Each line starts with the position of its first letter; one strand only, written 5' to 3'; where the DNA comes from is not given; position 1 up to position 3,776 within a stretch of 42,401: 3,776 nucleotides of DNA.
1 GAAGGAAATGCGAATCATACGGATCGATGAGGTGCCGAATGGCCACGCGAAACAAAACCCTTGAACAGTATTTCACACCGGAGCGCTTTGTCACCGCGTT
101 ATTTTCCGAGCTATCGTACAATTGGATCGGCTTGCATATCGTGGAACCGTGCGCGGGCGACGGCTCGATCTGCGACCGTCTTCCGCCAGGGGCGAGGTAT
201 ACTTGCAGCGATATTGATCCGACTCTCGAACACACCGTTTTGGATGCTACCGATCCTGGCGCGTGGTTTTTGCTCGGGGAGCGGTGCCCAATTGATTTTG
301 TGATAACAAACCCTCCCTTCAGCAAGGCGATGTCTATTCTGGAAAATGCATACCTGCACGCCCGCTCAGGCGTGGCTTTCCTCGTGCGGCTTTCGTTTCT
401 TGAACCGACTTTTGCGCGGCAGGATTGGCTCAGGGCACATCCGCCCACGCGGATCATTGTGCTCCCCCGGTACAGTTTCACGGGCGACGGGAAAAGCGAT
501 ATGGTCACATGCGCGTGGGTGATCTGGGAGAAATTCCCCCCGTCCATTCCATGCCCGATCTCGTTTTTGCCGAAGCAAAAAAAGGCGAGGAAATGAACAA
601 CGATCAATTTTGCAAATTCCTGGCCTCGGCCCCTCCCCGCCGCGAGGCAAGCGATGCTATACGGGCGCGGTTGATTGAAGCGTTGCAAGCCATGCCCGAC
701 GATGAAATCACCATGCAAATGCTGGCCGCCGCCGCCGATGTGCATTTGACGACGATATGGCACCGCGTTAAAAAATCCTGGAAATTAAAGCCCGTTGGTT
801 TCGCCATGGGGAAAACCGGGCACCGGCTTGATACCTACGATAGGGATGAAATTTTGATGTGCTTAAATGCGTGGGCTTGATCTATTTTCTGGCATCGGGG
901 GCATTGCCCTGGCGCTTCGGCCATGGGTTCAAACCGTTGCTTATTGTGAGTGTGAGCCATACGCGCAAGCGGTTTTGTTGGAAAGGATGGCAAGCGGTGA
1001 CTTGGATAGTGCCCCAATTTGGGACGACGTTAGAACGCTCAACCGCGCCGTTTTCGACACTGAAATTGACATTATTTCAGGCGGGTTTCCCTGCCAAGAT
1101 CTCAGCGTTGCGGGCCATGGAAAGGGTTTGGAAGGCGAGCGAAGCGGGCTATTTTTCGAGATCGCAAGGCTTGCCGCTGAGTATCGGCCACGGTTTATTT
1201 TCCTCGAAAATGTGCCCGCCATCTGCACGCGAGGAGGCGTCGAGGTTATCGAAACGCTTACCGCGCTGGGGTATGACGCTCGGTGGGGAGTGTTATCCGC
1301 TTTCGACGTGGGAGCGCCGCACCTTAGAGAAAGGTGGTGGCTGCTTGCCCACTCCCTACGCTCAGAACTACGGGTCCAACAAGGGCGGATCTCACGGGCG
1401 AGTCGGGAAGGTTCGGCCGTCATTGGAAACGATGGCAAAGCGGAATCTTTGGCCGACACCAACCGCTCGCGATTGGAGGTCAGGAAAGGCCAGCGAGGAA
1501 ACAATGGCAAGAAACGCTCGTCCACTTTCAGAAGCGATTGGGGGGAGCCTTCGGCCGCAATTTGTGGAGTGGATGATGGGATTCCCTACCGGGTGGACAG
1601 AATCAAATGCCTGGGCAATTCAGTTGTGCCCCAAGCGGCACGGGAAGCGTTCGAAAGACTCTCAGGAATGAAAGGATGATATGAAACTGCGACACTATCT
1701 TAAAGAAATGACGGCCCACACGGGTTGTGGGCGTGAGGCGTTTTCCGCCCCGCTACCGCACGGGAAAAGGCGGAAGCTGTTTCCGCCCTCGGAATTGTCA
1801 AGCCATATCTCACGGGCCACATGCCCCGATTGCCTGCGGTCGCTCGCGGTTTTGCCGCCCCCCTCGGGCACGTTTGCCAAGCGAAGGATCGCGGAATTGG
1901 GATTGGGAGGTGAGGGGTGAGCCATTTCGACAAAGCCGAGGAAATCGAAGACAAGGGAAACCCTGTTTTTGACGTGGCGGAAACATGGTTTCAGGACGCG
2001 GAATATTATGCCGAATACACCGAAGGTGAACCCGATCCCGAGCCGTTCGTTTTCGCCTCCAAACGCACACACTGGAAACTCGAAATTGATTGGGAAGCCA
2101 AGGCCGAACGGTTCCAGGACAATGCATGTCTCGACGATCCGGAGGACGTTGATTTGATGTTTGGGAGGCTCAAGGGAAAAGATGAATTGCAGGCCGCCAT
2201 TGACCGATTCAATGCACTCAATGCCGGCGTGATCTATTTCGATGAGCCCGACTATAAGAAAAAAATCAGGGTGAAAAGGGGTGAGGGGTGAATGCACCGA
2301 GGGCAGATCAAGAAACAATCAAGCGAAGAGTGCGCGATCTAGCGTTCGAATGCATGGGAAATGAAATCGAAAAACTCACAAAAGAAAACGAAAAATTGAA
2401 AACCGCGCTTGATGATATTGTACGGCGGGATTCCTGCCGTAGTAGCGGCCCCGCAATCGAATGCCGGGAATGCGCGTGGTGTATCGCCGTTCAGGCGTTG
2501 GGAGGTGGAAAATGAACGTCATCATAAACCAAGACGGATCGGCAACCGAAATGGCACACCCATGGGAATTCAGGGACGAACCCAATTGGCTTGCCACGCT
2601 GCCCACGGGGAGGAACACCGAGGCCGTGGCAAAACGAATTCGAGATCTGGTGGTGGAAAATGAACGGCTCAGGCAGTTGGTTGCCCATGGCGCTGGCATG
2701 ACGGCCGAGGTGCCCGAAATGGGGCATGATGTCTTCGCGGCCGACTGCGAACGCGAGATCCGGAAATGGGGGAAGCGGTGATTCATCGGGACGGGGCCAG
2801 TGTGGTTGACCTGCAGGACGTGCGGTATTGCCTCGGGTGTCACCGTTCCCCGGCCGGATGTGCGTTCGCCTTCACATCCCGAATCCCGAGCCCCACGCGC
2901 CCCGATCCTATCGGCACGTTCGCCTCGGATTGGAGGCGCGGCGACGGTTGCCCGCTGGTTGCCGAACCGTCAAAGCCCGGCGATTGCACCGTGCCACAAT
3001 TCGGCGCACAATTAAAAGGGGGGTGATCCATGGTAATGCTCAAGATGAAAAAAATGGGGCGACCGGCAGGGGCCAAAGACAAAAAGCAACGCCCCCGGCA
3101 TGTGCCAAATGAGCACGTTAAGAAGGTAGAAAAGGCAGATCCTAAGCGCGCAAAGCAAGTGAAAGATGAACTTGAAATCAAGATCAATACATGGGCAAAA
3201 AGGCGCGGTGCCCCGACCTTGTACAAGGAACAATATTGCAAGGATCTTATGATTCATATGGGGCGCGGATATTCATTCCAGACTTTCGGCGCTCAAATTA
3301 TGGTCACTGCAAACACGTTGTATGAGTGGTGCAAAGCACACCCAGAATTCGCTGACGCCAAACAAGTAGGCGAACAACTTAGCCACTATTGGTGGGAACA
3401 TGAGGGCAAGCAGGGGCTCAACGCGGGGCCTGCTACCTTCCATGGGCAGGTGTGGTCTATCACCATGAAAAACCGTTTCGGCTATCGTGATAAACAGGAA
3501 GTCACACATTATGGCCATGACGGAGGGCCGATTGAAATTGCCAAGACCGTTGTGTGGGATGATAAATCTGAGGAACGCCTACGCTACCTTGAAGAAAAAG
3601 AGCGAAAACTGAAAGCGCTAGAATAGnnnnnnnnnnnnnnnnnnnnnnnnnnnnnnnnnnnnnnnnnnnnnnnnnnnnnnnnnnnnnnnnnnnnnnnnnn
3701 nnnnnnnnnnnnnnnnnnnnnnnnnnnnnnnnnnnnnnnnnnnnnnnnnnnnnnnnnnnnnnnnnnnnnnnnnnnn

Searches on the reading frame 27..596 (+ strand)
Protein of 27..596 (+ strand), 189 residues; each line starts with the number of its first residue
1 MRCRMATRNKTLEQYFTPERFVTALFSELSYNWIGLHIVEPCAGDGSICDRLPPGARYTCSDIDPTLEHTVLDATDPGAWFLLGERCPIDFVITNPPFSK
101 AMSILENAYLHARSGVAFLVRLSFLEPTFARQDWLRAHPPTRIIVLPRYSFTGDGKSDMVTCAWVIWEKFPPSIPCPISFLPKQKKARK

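Call 15: search_protein_families(library=pfam, proteins=[window:27-596:+], max_evalue=0.01)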
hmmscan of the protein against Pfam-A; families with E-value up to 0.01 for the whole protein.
window:27-596:+ (189 aa): 0 families

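Call 16: search_protein_families(library=phrogs, proteins=[window:27-596:+], max_evalue=0.001)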
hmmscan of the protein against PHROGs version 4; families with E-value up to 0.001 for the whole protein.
window:27-596:+ (189 aa): 3 families
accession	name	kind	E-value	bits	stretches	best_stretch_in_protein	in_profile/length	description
phrog_799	-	other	5.3e-30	106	1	11-173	211-370/458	DNA methyltransferase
phrog_5172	-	unknown function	1.1e-10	41.8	1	7-170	15-180/377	-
phrog_9133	-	unknown function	2.6e-05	23.2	1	8-104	730-834/1259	-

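Call 77: search_protein_families(library=pfam, proteins=[window:39-596:+], max_evalue=0.01)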
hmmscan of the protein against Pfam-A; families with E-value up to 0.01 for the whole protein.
window:39-596:+ (185 aa): 0 families

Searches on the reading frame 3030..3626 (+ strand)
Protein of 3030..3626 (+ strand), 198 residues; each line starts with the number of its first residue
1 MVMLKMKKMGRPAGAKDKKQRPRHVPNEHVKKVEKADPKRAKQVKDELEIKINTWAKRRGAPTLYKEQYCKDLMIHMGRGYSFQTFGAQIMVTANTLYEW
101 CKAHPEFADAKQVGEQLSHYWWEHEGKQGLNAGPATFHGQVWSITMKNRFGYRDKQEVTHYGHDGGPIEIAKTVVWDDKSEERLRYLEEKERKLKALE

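Call 15: search_protein_families(library=pfam, proteins=[window:3030-3626:+], max_evalue=0.01)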
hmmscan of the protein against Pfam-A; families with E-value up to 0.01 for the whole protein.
window:3030-3626:+ (198 aa): 0 families

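Call 16: search_protein_families(library=phrogs, proteins=[window:3030-3626:+], max_evalue=0.001)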
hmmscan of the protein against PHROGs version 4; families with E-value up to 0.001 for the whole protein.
window:3030-3626:+ (198 aa): 3 families
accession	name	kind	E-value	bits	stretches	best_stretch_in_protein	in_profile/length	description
phrog_309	-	head and packaging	1.4e-14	55.9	1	56-191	129-288/319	terminase small subunit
phrog_3064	-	head and packaging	1.3e-10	42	1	82-164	83-157/175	terminase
phrog_1482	-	head and packaging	0.00081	20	0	56-109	6-60/147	terminase small subunit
